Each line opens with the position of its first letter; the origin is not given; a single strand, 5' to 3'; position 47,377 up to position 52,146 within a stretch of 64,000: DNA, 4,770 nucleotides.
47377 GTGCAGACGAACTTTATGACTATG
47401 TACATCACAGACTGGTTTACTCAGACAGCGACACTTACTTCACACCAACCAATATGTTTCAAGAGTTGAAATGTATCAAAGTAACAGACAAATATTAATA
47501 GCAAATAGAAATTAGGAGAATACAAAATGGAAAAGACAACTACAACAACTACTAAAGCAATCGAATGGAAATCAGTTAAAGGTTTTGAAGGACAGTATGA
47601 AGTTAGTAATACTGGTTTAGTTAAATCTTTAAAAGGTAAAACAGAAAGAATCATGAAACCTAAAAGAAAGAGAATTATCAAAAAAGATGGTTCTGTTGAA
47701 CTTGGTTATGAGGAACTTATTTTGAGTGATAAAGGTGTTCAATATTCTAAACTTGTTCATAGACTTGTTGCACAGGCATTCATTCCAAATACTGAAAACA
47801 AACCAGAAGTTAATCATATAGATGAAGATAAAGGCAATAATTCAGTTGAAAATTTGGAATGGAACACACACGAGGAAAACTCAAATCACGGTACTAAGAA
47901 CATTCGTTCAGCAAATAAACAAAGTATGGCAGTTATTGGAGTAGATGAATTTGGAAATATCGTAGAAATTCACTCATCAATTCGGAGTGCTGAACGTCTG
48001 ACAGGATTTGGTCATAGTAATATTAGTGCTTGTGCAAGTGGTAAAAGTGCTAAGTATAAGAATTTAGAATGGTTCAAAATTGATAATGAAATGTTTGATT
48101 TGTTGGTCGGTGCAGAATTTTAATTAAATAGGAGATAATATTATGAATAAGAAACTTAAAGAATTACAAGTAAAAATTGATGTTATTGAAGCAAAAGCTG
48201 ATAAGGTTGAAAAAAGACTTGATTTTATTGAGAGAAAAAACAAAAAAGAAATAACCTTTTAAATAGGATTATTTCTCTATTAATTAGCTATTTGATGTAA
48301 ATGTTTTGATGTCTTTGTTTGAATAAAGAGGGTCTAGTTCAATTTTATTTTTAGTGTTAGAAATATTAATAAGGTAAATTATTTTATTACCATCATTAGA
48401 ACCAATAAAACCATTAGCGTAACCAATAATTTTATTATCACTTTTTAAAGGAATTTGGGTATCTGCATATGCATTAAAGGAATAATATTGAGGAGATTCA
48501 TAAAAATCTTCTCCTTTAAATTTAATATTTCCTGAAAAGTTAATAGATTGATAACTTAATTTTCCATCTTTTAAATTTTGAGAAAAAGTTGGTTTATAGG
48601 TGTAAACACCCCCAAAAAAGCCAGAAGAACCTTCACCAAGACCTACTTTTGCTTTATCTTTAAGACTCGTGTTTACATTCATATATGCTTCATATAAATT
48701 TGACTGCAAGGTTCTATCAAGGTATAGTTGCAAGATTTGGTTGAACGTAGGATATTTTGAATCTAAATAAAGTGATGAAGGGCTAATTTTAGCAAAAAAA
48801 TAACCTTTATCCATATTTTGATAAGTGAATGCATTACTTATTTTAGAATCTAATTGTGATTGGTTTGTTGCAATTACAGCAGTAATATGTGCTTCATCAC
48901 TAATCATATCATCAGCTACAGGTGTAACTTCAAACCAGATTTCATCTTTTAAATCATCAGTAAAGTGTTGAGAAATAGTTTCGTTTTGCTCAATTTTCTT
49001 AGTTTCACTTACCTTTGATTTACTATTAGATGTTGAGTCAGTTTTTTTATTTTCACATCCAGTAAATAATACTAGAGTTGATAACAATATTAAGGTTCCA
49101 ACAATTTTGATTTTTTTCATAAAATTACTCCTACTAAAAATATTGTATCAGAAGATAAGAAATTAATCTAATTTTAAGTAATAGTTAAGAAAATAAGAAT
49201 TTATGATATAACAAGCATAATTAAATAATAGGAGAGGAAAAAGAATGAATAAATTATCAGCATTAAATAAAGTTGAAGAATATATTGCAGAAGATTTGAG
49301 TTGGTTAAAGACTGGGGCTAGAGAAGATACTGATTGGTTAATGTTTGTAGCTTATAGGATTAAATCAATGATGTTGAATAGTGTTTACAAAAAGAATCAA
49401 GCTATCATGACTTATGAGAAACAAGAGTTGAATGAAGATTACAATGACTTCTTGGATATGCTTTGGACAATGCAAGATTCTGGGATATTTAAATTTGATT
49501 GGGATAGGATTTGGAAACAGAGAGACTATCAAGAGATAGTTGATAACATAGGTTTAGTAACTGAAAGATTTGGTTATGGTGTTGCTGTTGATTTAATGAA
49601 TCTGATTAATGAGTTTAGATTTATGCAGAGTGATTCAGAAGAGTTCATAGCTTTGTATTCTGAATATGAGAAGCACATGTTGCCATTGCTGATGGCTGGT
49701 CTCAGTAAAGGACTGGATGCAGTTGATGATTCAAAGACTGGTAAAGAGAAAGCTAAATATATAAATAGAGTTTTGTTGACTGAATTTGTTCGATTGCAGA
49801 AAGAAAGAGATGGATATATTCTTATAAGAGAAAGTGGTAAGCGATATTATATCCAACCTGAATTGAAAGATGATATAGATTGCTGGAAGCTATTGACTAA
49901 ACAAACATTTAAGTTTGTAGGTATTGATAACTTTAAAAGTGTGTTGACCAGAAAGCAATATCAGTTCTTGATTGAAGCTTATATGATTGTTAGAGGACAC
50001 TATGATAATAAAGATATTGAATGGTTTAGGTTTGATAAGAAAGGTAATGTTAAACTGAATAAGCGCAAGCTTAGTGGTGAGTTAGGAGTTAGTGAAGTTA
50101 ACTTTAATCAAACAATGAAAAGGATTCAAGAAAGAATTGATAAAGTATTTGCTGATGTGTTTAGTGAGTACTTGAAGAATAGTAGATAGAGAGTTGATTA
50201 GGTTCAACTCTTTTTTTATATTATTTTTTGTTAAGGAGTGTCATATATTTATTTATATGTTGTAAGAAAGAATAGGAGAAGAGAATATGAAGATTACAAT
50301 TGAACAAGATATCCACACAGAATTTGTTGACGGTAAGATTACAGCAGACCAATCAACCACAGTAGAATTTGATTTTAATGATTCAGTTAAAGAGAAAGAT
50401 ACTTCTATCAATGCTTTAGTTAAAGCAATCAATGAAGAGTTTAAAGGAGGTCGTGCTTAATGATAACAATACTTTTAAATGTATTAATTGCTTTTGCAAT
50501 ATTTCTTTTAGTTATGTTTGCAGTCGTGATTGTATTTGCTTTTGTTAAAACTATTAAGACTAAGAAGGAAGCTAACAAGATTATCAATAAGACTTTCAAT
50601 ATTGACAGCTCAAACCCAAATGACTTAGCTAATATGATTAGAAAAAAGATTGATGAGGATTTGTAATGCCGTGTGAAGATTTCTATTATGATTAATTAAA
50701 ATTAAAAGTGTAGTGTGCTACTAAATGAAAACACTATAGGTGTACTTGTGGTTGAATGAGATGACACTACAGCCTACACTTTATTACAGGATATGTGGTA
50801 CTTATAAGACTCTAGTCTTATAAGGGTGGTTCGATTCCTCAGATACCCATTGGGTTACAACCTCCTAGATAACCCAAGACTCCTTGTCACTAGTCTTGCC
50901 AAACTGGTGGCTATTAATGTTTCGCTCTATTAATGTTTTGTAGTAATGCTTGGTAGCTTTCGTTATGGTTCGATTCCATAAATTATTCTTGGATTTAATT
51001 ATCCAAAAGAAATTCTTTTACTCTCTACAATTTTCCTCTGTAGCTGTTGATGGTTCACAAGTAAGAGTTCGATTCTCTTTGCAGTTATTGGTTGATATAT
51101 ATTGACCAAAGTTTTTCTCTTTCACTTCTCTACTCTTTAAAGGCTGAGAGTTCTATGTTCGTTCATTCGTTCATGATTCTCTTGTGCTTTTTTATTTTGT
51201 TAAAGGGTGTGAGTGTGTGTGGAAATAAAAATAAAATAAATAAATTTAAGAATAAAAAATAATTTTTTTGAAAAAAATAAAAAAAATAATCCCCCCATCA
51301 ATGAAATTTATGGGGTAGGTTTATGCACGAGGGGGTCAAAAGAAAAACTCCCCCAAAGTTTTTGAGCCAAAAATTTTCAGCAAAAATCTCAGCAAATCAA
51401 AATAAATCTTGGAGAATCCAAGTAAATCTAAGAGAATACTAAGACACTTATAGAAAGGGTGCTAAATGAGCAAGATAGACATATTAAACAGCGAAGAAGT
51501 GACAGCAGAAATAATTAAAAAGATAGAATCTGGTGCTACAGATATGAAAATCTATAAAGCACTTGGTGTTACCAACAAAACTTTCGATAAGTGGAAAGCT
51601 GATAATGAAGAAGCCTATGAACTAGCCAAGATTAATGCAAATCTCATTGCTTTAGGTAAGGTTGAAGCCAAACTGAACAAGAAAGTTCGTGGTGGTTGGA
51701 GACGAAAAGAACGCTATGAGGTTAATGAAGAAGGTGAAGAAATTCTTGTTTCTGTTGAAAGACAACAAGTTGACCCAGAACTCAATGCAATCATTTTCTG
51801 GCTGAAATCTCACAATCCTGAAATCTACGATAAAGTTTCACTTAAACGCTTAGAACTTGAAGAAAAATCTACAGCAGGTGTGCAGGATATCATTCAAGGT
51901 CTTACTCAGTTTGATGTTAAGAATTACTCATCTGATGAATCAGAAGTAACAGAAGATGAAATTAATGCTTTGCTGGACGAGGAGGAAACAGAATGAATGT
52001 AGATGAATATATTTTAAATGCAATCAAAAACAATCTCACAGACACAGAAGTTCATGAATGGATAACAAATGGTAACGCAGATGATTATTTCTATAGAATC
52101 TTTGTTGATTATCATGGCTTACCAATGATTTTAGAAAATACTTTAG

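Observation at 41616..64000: An integrated, integrase-bearing phage with a Skunavirus (936-type) virion module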

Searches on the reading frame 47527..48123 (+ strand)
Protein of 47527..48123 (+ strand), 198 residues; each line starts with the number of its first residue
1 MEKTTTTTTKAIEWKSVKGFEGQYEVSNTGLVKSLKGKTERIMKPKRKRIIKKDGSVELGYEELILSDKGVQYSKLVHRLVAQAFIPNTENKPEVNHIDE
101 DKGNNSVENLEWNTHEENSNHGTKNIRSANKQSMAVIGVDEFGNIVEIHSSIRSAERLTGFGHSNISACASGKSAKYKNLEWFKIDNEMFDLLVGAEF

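Call 5: search_protein_families(library=pfam, proteins=[window:47527-48123:+], max_evalue=0.01)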
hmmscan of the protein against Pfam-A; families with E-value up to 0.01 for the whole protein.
window:47527-48123:+ (198 aa): 2 families
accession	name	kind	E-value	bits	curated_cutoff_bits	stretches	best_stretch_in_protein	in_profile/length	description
PF13392.12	HNH_3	-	1e-10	41.5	24.8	1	75-119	1-45/46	HNH endonuclease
PF07463.16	NUMOD4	-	4.5e-09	36.8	23.4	1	13-48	2-39/49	NUMOD4 motif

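Call 9: search_protein_families(library=phrogs, proteins=[window:47527-48123:+], max_evalue=0.01)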
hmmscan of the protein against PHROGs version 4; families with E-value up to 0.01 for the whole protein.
window:47527-48123:+ (198 aa): 17 families
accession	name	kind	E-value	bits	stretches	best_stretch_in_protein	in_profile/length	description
phrog_59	-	DNA, RNA and nucleotide metabolism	1.5e-42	147.5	1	11-182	137-281/423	HNH endonuclease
phrog_959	-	DNA, RNA and nucleotide metabolism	4.2e-31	108.6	1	12-133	6-117/138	HNH endonuclease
phrog_1492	-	DNA, RNA and nucleotide metabolism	2.5e-28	100.4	1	4-164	37-168/414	HNH endonuclease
phrog_37683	-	unknown function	1.1e-16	61.9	1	23-132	120-218/279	-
phrog_99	-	DNA, RNA and nucleotide metabolism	1.4e-08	35.9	1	64-128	150-211/383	HNH endonuclease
phrog_20162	-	DNA, RNA and nucleotide metabolism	3e-07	31.7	1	114-188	11-85/88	HNH endonuclease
phrog_15471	-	DNA, RNA and nucleotide metabolism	1.8e-06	28.9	1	74-126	31-86/183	HNH endonuclease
phrog_14913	-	DNA, RNA and nucleotide metabolism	4.3e-06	27.9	1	71-135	40-98/149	HNH endonuclease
phrog_17657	-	DNA, RNA and nucleotide metabolism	5.9e-06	27.2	1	27-114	75-166/168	HNH endonuclease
phrog_21964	-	DNA, RNA and nucleotide metabolism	8.8e-06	26.5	1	40-125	134-218/244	HNH endonuclease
phrog_826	-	DNA, RNA and nucleotide metabolism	1.7e-05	25.6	1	73-126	108-161/281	HNH endonuclease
phrog_7545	-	DNA, RNA and nucleotide metabolism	3.6e-05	25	1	58-129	65-141/160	HNH endonuclease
phrog_30377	-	DNA, RNA and nucleotide metabolism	9.2e-05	23.6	1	75-130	10-63/82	HNH endonuclease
phrog_10730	-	DNA, RNA and nucleotide metabolism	0.00017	22.4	1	46-125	66-144/234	HNH endonuclease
phrog_6086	-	DNA, RNA and nucleotide metabolism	0.0016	19.6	0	8-46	75-112/147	HNH endonuclease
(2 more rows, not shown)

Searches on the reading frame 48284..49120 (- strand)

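Call 5: search_protein_families(library=pfam, proteins=[window:48284-49120:-], max_evalue=0.01)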
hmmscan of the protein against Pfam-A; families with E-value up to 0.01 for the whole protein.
window:48284-49120:- (278 aa): 0 families

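Call 9: search_protein_families(library=phrogs, proteins=[window:48284-49120:-], max_evalue=0.01)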
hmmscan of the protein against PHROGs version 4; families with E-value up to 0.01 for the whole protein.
window:48284-49120:- (278 aa): 5 families
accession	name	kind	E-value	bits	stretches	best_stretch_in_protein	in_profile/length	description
phrog_9170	-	unknown function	0.001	19.9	1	9-60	6-60/159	-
phrog_4180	-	unknown function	0.0021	19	1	7-89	6-90/157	-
phrog_14435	-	unknown function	0.0022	19.2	1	10-48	5-45/128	-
phrog_2316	-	unknown function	0.0022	18.8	1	1-40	1-41/191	-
phrog_15667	-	moron, auxiliary metabolic gene and host takeover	0.0036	18.2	1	1-91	1-81/208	superinfection exclusion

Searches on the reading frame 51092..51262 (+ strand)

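Call 9: search_protein_families(library=phrogs, proteins=[window:51092-51262:+], max_evalue=0.01)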
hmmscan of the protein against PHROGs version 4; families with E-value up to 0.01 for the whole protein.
window:51092-51262:+ (56 aa): 1 family
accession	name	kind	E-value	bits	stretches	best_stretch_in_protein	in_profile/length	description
phrog_27903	-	unknown function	0.0082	17.1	1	16-46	16-46/67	-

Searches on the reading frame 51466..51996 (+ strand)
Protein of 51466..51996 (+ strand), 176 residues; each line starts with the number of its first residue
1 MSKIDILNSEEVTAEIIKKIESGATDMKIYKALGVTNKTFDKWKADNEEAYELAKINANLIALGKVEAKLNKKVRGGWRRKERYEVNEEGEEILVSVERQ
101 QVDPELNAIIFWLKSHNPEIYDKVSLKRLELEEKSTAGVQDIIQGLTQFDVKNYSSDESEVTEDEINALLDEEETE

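Call 5: search_protein_families(library=pfam, proteins=[window:51466-51996:+], max_evalue=0.01)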
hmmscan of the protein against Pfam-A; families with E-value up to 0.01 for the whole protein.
window:51466-51996:+ (176 aa): 3 families
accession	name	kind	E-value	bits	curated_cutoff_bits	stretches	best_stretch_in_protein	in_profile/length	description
PF07141.16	Phage_term_sma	-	7.4e-18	65.4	22.8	1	9-163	17-171/174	Putative bacteriophage terminase small subunit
PF13384.12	HTH_23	-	0.0017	18.5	24.6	1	14-46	8-40/50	Homeodomain-like domain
PF01527.26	HTH_Tnp_1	-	0.0087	16.7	24.1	0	9-62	8-62/75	Transposase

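Call 12: search_protein_families(library=phrogs, proteins=[window:51466-51996:+], max_evalue=0.001)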
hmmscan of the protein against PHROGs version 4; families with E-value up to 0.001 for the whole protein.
window:51466-51996:+ (176 aa): 2 families
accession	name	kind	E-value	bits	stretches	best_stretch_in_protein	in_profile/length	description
phrog_1437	-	head and packaging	3e-17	64.1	1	9-163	17-171/174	terminase small subunit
phrog_309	-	head and packaging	1.2e-11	46.2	1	11-158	141-288/319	terminase small subunit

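Call 30: find_encoding_contigs(protein=window:51466-51996:+, flank=10000, max_places=10)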
Protein window:51466-51996:+ (176 aa): 24 contigs read that carry it; 9 places shown.
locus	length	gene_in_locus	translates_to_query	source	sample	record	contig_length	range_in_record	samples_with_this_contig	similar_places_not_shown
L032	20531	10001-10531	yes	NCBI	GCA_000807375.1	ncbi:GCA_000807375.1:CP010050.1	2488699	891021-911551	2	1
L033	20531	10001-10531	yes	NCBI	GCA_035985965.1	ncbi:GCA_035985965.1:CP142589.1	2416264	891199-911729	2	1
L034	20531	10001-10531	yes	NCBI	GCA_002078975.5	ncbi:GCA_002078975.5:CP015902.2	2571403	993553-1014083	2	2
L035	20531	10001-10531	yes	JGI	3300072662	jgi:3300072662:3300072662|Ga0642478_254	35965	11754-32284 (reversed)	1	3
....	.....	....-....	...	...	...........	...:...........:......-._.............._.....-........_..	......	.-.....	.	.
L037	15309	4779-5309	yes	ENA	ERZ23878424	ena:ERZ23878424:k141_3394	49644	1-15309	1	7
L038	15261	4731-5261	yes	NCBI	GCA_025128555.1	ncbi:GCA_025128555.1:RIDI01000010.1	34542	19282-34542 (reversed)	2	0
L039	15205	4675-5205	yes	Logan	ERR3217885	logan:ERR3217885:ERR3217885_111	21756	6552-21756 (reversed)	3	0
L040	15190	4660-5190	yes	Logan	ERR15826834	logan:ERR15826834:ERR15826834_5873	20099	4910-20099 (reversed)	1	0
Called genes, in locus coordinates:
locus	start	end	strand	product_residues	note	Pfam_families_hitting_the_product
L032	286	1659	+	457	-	-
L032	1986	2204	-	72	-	-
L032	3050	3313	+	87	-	-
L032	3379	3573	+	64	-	-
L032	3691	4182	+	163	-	-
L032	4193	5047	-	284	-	PF13276:HTH_21, PF00665:rve, PF13610:DDE_Tnp_IS240 (weak), PF13683:rve_3, PF13333:rve_2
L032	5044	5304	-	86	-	PF01527:HTH_Tnp_1, PF01710:HTH_Tnp_IS630, PF02796:HTH_7 (weak)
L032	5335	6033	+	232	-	-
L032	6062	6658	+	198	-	PF07463:NUMOD4, PF13392:HNH_3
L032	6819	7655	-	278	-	-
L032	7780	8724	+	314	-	-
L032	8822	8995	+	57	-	-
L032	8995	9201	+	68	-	-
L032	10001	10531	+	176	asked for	PF07141:Phage_term_sma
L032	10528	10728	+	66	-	-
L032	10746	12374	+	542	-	PF03354:TerL_ATPase, PF20441:TerL_nuclease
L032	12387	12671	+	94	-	PF01844:HNH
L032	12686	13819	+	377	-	PF04860:Phage_portal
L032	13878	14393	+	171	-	-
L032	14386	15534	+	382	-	-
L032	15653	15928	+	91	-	-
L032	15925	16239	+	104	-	PF25714:Phage_HCP1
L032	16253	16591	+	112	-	PF26825:HCP2_Skunalikevirus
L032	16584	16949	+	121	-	PF25685:Skunalike_TailTerm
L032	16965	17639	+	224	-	PF06488:L_lac_phage_MSP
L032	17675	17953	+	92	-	PF20962:Phage_p2_ORF12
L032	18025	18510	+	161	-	-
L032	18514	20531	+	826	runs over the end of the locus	-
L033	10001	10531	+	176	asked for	PF07141:Phage_term_sma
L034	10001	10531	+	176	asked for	PF07141:Phage_term_sma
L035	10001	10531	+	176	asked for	PF07141:Phage_term_sma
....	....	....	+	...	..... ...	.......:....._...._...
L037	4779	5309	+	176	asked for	PF07141:Phage_term_sma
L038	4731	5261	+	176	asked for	PF07141:Phage_term_sma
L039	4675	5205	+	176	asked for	PF07141:Phage_term_sma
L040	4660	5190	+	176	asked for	PF07141:Phage_term_sma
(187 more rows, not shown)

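Call 31: search_protein_families(library=pfam, proteins=[L032:3050-3313:+, L032:3379-3573:+, L032:3691-4182:+, L032:1986-2204:-, L032:286-1659:+, L032:5335-6033:+, L032:7780-8724:+], max_evalue=1)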
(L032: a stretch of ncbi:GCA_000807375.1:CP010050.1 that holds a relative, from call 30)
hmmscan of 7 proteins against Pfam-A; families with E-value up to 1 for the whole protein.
L032:3050-3313:+ (87 aa): 7 families
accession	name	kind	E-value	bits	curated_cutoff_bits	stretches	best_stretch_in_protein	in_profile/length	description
PF20063.5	DUF6462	-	0.00014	22.4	27.1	1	20-55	1-36/51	Family of unknown function (DUF6462)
PF07453.19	NUMOD1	-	0.024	15.3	22.8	1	19-42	13-36/37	NUMOD1 domain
PF23111.1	N1_PEX6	-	0.027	15.1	28.1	1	14-53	15-54/82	PEX6 N1 domain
PF20038.5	HTH_59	-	0.064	13.7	27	1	24-46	9-31/66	Helix-turn-helix domain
PF18349.7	PAZ_4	-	0.089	13.2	25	1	3-59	19-76/93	PAZ domain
PF18259.7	CBM65_1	-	0.091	13.3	25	1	3-71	33-99/113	Carbohydrate binding module 65 domain 1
PF22083.2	I-HmuI_NUMOD-like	-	0.27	11.3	27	0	35-54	11-31/46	DNA endonuclease I-HmuI-like, NUMOD-like domain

L032:3379-3573:+ (64 aa): 1 family
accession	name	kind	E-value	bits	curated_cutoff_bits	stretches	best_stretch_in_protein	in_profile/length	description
PF02201.23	SWIB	-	0.21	11.8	25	1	39-56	20-37/74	SWIB/MDM2 domain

L032:3691-4182:+ (163 aa): 0 families

L032:1986-2204:- (72 aa): 0 families

L032:286-1659:+ (457 aa): 2 families
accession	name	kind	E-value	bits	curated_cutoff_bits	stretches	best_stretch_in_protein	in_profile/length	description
PF06273.16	eIF-4B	-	0.088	12.2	28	1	258-328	371-442/502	Plant specific eukaryotic initiation factor 4B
PF13600.11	DUF4140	-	0.23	12.4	27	1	263-297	61-94/98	N-terminal domain of unknown function (DUF4140)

L032:5335-6033:+ (232 aa): 1 family
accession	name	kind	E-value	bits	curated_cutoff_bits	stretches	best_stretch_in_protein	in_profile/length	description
PF22055.1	MvaT_DBD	-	0.18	12.2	27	1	138-156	17-34/37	Bacterial xenogeneic silencer MvaT, C-terminal domain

L032:7780-8724:+ (314 aa): 2 families
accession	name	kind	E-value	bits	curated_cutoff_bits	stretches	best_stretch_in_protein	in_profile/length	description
PF04967.18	HTH_10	-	0.011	16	23.1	1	274-298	27-51/53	HTH DNA binding domain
PF22665.2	DUF6293_C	-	0.17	12.8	27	1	150-204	38-89/101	DUF6293 C-terminal winged helix domain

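Call 32: search_protein_families(library=phrogs, proteins=[L032:3050-3313:+, L032:3379-3573:+, L032:3691-4182:+, L032:1986-2204:-], max_evalue=0.01)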
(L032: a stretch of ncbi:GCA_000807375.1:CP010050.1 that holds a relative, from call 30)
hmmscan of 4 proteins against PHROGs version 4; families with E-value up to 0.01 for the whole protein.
L032:3050-3313:+ (87 aa): 0 families

L032:3379-3573:+ (64 aa): 1 family
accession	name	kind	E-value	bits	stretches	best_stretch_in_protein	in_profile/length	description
phrog_21297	-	unknown function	1.1e-09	39.2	1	11-63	3-54/63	-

L032:3691-4182:+ (163 aa): 2 families
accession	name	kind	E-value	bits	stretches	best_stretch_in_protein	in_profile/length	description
phrog_2514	-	DNA, RNA and nucleotide metabolism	0.00081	19.8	1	13-65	56-108/270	DnaD-like helicase loader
phrog_186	-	DNA, RNA and nucleotide metabolism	0.0012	19.6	1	11-72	60-112/308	DnaD-like helicase loader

L032:1986-2204:- (72 aa): 0 families
